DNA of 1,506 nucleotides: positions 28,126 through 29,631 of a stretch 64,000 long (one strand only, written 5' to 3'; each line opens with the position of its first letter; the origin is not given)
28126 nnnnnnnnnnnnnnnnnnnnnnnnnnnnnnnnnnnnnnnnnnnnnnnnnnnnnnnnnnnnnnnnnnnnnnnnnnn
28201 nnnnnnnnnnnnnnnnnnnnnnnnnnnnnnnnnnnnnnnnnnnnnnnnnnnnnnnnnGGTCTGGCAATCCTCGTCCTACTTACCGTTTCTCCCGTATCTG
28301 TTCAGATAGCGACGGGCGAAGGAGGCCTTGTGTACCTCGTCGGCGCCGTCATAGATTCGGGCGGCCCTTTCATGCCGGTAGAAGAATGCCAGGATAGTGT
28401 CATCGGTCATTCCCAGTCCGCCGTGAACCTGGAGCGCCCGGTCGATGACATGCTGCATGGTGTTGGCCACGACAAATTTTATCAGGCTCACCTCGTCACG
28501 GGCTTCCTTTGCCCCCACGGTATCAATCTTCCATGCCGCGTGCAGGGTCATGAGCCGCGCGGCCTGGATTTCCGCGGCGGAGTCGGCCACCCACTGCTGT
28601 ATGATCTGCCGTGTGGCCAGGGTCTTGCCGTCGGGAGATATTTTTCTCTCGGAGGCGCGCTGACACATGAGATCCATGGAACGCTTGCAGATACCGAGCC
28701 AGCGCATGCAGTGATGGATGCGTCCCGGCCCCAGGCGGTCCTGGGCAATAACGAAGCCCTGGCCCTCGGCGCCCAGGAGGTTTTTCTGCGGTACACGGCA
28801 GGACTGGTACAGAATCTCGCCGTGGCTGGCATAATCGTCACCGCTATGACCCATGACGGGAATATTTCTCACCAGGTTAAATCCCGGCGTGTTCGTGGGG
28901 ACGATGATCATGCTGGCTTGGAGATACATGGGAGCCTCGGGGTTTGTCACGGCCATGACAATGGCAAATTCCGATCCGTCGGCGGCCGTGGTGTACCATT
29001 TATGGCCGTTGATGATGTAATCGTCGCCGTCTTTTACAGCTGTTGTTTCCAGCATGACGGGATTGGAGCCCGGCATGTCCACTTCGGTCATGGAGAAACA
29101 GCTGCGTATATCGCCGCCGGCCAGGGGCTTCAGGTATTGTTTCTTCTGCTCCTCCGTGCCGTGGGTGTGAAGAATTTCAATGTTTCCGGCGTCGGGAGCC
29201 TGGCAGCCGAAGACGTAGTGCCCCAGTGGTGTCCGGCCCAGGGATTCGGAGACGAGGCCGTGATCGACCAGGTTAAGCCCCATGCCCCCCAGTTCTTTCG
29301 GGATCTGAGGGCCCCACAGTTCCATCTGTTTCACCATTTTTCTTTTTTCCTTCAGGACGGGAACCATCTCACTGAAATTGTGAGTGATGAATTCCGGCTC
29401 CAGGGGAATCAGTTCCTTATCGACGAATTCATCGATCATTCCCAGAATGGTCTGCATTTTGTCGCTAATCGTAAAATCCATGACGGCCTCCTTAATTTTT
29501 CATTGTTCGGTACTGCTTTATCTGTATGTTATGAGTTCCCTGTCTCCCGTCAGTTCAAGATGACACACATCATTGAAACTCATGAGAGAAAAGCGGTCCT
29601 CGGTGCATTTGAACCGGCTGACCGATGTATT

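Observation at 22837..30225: APH-type kinase + acyl-CoA dehydrogenase pair in a beta-oxidation operon: probable 4-hydroxyacyl-CoA (levulinate/gamma-hydroxy acid-type) phosphorylation–elimination route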

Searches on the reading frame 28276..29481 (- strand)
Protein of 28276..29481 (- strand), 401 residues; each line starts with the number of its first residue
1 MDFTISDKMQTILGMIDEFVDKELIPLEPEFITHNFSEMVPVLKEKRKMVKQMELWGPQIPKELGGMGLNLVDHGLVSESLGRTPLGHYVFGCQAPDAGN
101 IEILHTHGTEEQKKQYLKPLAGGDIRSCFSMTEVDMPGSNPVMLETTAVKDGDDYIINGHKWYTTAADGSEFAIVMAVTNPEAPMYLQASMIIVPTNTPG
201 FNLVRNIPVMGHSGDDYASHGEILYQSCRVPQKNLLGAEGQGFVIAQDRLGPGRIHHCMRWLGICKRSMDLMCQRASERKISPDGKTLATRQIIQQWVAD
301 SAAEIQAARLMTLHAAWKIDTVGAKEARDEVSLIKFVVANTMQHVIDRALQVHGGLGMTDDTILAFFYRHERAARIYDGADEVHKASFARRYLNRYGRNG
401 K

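Call 3: search_protein_families(library=pfam, proteins=[window:28276-29481:-])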
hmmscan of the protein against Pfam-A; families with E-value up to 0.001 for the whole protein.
window:28276-29481:- (401 aa): 4 families
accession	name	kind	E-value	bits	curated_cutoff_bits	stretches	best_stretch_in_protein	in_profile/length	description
PF00441.29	Acyl-CoA_dh_1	-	5.9e-36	124.3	22.4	1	240-392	1-149/150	Acyl-CoA dehydrogenase, C-terminal domain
PF02770.24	Acyl-CoA_dh_M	-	5.5e-17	62.2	33.3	1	128-216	1-88/97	Acyl-CoA dehydrogenase, middle domain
PF02771.21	Acyl-CoA_dh_N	-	1.9e-16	60.9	22.9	1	8-124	3-113/113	Acyl-CoA dehydrogenase, N-terminal domain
PF08028.16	Acyl-CoA_dh_2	-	2.6e-12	47.6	22.7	1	256-380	2-132/134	Acyl-CoA dehydrogenase, C-terminal domain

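Call 4: search_protein_families(library=ncbifam, proteins=[window:28276-29481:-])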
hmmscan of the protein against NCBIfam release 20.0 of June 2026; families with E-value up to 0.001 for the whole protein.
window:28276-29481:- (401 aa): 22 families
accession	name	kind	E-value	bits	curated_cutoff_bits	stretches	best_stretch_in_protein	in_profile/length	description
NF042972.1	AcrlCoAredClosAcrC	equivalog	2.8e-60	204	640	1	1-392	1-376/378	acryloyl-CoA reductase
NF058590.1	AcCoDHFadEBacil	equivalog_domain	9.6e-45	153.2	600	1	6-385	22-403/586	acyl-CoA dehydrogenase FadE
NF045652.1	ProlPCPDhRedW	equivalog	1.1e-43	149.5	650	1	40-390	30-371/376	L-prolyl-[peptidyl-carrier protein] dehydrogenase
NF045552.1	GlutCoADH_Des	equivalog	2.2e-43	148.9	470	1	1-389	1-376/387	glutaryl-CoA dehydrogenase Acd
NF008997.0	PRK12341.1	equivalog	1.7e-40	139.3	537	1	1-396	1-380/382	acyl-CoA dehydrogenase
NF053553.1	prodigi_MBC_PigA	equivalog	5.5e-39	134.4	500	1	1-391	1-378/381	prodigiosin MBC biosynthesis dehydrogenase PigA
NF002885.1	PRK03354.1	equivalog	2.2e-35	122.4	540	1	1-396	1-377/378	crotonobetainyl-CoA dehydrogenase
TIGR03207.1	cyc_hxne_CoA_dh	equivalog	3e-34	118.3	575.35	1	47-391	35-370/372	cyclohexanecarboxyl-CoA dehydrogenase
NF043006.1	CyhCrbnylCoADH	equivalog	1.7e-32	112.9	650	1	99-392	93-375/380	cyclohexane-1-carbonyl-CoA dehydrogenase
NF042439.1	SulpropCoADesulf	equivalog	5.1e-32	111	600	1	49-394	32-372/379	3-sulfinopropanoyl-CoA desulfinase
TIGR03204.1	pimC_large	equivalog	8.2e-23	80.9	623.85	1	56-354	54-340/395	pimeloyl-CoA dehydrogenase large subunit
NF052270.1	Staph_DH_FadE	equivalog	6.4e-17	61.4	600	1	106-385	119-386/400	acyl-CoA dehydrogenase FadE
TIGR03203.1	pimD_small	equivalog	7.5e-15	54.9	652.7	1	55-369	51-353/378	pimeloyl-CoA dehydrogenase small subunit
TIGR04022.1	sulfur_SfnB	equivalog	1.2e-12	47.5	430.9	1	50-354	42-335/391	SfnB family sulfur acquisition oxidoreductase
NF008594.0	PRK11561.1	equivalog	6.2e-10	38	545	1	131-383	184-430/540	isovaleryl-CoA dehydrogenase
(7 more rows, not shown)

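Call 5: search_solved_structures(query=window:28276-29481:-, max_evalue=1e-10, show_alignments=2)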
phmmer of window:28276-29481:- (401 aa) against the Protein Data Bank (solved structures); distinct sequences matched with E-value up to 1e-10: 81 (the best 60 are shown).
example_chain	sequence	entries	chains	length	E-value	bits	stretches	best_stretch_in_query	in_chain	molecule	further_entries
2wbi_A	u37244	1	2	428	1.3e-88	300.7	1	7-393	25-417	ACYL-COA DEHYDROGENASE FAMILY MEMBER 11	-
8v3u_A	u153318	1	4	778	1.5e-87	297.2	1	6-395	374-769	Acyl-Coenzyme A dehydrogenase family, member 11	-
8v3v_A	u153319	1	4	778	7.9e-87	294.9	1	6-395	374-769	Acyl-Coenzyme A dehydrogenase family, member 11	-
4hr3_A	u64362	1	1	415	8.3e-85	288.2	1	1-397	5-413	Putative acyl-CoA dehydrogenase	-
1ukw_A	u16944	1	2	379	5e-47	163.8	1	1-393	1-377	acyl-CoA dehydrogenase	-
5ol2_C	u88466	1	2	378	8.6e-47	163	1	6-389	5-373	Acyl-CoA dehydrogenase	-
4l1f_A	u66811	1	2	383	1.7e-43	152.2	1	1-392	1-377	Acyl-CoA dehydrogenase domain protein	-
4u83_A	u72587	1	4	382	2.6e-42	148.3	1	56-390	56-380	Acyl-CoA dehydrogenase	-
4n5f_A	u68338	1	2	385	1.1e-41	146.2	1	52-391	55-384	Putative acyl-CoA dehydrogenase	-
2vig_A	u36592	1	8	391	1.8e-41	145.6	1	8-396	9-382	SHORT-CHAIN SPECIFIC ACYL-COA DEHYDROGENASE,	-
1jqi_A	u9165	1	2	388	3.9e-41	144.4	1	15-396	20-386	short chain acyl-CoA dehydrogenase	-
7y0a_A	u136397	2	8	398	3.9e-41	144.4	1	8-396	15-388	Short-chain specific acyl-CoA dehydrogenase, mitochondrial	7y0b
8sgs_A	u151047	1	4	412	5.1e-41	144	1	8-396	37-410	Short-chain specific acyl-CoA dehydrogenase, mitochondrial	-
4m9a_A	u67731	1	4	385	1.6e-39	139.1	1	56-391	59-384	Acyl-CoA dehydrogenase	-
1udy_A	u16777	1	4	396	1.7e-39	139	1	3-396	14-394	Acyl-CoA dehydrogenase, medium-chain specific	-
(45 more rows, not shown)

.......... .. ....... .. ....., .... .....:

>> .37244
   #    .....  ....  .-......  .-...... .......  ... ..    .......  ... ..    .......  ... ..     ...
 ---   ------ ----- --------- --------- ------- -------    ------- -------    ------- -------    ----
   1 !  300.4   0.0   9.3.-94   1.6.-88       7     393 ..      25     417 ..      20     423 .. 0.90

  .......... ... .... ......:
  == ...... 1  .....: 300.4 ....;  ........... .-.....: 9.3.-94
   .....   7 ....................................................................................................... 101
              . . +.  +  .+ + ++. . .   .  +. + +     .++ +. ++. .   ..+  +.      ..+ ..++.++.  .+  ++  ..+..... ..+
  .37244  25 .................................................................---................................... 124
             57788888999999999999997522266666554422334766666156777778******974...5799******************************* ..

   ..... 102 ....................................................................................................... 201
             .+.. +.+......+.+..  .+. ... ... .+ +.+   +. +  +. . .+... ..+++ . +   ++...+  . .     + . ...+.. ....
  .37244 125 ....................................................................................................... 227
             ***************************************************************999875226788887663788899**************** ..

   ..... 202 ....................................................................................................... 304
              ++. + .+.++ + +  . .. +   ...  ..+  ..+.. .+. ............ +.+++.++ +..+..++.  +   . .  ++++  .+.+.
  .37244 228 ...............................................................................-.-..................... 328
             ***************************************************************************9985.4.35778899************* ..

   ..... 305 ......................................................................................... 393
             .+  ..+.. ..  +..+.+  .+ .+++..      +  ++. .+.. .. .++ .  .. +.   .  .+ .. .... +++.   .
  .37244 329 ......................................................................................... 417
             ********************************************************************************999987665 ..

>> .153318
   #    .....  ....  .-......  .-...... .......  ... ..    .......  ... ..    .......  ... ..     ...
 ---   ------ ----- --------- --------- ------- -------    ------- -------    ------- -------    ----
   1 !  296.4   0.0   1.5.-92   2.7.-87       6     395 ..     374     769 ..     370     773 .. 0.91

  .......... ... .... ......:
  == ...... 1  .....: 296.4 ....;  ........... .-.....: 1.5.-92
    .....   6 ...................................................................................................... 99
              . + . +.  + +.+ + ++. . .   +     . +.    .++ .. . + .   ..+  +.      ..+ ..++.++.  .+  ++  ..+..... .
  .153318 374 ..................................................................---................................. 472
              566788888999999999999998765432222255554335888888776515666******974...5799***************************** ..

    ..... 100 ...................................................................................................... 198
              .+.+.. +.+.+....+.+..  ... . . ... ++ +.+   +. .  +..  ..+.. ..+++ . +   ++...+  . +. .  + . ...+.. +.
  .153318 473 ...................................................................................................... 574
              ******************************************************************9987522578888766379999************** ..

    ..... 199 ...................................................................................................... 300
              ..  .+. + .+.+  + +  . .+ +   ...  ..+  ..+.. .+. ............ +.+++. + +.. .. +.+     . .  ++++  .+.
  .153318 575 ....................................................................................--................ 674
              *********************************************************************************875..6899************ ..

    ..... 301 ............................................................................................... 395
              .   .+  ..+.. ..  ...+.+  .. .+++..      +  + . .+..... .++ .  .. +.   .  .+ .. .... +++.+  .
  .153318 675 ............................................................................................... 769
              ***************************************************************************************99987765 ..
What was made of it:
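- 28276..29481 (-): ACAD10/11/LvaC-type acyl-CoA dehydrogenase-fold enzyme (401 aa); predicted 4-phosphoacyl-CoA phosphate eliminase. PDB: ACAD11 1.3e-88 / 300 bits, against 164 bits for the best ordinary ACAD (call 5).
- On ACAD10/11/LvaC-type ACAD (4-phosphoacyl-CoA eliminase): ACAD11 300.7 and 297 bits, M. abscessus 4hr3 288 bits, against 164 bits for the next family (call 5).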

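Call 63: search_dna_similar(query=window:28276-29481:-, collection=plasmids, mode=protein, max_evalue=1e-60, max_rows=40)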
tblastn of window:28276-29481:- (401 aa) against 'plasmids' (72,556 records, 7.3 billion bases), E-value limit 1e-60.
Records with a match: 227; places in all: 268; records where one place covers at least 80% of the query: 227.
Best place of each record, by identity: <60% 227.
By first word of the organism name: Rhodococcus 30; Sulfitobacter 20; Sphingobium 18; Pseudosulfitobacter 18; Deinococcus 15; Thermus 14; Streptomyces 10; Burkholderia 7; Cupriavidus 6; Variovorax 5; and 54 more.
By predicted mobility (MOB-suite, as given by PLSDB): non-mobilizable 171; mobilizable 34; conjugative 22.
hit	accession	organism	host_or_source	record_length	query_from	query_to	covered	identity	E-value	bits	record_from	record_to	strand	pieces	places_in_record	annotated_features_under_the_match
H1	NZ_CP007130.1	Gemmatirosa kalamazoonensis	-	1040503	4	397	98%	55.8%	2e-147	469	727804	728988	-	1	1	record has no annotation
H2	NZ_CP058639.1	Rhodococcus sp. ZPP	cell culture,soil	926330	2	396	99%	46.2%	2e-114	374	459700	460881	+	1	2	acyl-CoA dehydrogenase family protein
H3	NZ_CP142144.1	Rhodococcus sp. PD04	mixed culture,Industrial wastewater ...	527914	2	396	99%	45.5%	1e-111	366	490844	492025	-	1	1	acyl-CoA dehydrogenase family protein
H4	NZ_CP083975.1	Rhodococcus rhodochrous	compost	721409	2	396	99%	45.5%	2e-111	365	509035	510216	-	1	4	acyl-CoA dehydrogenase family protein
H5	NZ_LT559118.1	Nonomuraea gerenzanensis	-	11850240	1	401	100%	44.4%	1e-99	332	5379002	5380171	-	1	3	none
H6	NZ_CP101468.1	Rhodococcus gordoniae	water,poultry farm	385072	2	396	99%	43.6%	3e-105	347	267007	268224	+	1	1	acyl-CoA dehydrogenase family protein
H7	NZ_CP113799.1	Rhodococcus pyridinivorans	sediment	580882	1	396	99%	42.7%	4e-88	298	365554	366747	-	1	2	acyl-CoA dehydrogenase family protein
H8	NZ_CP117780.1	Burkholderia sp. FERM BP-3421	soil sample,soil sample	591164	35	398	91%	46.2%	2e-99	331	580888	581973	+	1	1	acyl-CoA dehydrogenase family protein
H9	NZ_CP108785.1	Embleya sp. NBC_00888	-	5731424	1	398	99%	42.2%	5e-90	304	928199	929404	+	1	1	none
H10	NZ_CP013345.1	Sphingopyxis macrogoltabida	whole organism,activated sludge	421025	2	396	99%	42.2%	1e-99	332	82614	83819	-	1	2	acyl-CoA dehydrogenase family protein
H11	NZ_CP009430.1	Sphingopyxis macrogoltabida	soil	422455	2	396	99%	42.2%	1e-99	332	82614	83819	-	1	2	acyl-CoA dehydrogenase family protein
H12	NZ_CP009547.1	Burkholderia sp. 2002721687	water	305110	35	398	91%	45.6%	1e-97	326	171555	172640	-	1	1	acyl-CoA dehydrogenase family protein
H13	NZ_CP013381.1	Burkholderia humptydooensis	water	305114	35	398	91%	45.6%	1e-97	326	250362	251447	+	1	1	acyl-CoA dehydrogenase family protein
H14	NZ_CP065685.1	Burkholderia humptydooensis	-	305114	35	398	91%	45.6%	1e-97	326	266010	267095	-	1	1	acyl-CoA dehydrogenase family protein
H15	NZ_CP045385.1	Ruegeria sp. THAF33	pure culture,Surface of a polyethylene ...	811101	1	397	99%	41.7%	2e-91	308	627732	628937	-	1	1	acyl-CoA dehydrogenase family protein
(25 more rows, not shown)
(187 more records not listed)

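Call 65: get_annotated_region(hit=H13, flank=6000)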
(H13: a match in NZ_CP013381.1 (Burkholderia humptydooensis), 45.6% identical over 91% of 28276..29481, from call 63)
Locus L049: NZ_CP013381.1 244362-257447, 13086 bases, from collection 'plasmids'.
description: Burkholderia humptydooensis strain MSMB43 plasmid pMSMB43, complete sequence
organism: Burkholderia humptydooensis (NCBI taxid 430531)
taxonomy: Bacteria; Pseudomonadota; Betaproteobacteria; Burkholderiales; Burkholderiaceae; Burkholderia; Burkholderia humptydooensis
host: -; source: water; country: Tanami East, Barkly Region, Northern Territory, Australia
typing (MOB-suite, as given by PLSDB): conjugative; replicon rep_cluster_523; relaxase MOBF; mating-pair formation MPF_F
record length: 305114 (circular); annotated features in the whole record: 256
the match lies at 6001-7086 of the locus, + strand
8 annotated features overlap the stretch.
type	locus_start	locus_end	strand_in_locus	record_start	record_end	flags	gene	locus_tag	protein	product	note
CDS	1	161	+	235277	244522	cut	-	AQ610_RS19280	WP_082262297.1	non-ribosomal peptide synthetase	-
CDS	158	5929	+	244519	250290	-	-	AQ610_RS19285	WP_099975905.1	non-ribosomal peptide synthetase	-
CDS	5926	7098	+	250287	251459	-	-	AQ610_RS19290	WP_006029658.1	acyl-CoA dehydrogenase family protein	-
CDS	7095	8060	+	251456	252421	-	-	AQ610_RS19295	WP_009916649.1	phosphotransferase family protein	-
CDS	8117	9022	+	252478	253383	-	-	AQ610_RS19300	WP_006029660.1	NAD(P)/FAD-dependent oxidoreductase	-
CDS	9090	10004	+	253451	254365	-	-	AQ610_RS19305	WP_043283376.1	alpha/beta hydrolase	-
CDS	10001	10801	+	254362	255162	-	-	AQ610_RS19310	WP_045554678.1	thioesterase domain-containing protein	GO:0009058 - biosynthetic process [Evidence IEA]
CDS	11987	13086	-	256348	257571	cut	-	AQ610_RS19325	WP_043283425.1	IS110 family transposase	-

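Call 66: get_annotated_region(hit=H2, flank=6000)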
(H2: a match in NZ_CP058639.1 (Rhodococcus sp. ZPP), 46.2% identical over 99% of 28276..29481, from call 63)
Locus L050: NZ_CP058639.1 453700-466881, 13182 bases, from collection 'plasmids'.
description: Rhodococcus sp. ZPP plasmid pRZP2, complete sequence
organism: Rhodococcus sp. ZPP (NCBI taxid 2749906)
taxonomy: Bacteria; Actinomycetota; Actinomycetes; Mycobacteriales; Nocardiaceae; Rhodococcus; Rhodococcus sp. ZPP
host: -; source: cell culture,soil; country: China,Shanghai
typing (MOB-suite, as given by PLSDB): mobilizable; relaxase MOBP,MOBP
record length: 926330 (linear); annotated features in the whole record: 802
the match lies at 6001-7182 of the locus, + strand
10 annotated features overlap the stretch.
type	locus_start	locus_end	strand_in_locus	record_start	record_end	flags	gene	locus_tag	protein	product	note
CDS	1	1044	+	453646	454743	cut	-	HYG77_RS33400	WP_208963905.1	LLM class flavin-dependent oxidoreductase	-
CDS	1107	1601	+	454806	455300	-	-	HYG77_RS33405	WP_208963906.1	flavin reductase family protein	-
CDS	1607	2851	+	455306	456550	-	-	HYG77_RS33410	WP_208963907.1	bifunctional 3,4-dihydroxy-2-butanone-4-phosphate synthase/GTP cyclohydrolase II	-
CDS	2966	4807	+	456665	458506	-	-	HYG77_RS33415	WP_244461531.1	GAF domain-containing protein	-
CDS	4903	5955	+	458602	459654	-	-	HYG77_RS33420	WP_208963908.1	phosphotransferase family protein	-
CDS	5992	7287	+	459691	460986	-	-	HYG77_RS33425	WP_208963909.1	acyl-CoA dehydrogenase family protein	-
CDS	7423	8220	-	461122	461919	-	-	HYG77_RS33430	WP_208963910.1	hypothetical protein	-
CDS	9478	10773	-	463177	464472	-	-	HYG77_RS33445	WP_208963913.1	MFS transporter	GO:0055085 - transmembrane transport [Evidence IEA]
CDS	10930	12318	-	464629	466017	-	-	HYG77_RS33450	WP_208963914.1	amidohydrolase family protein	-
CDS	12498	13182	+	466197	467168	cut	-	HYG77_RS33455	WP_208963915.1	LysR family transcriptional regulator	-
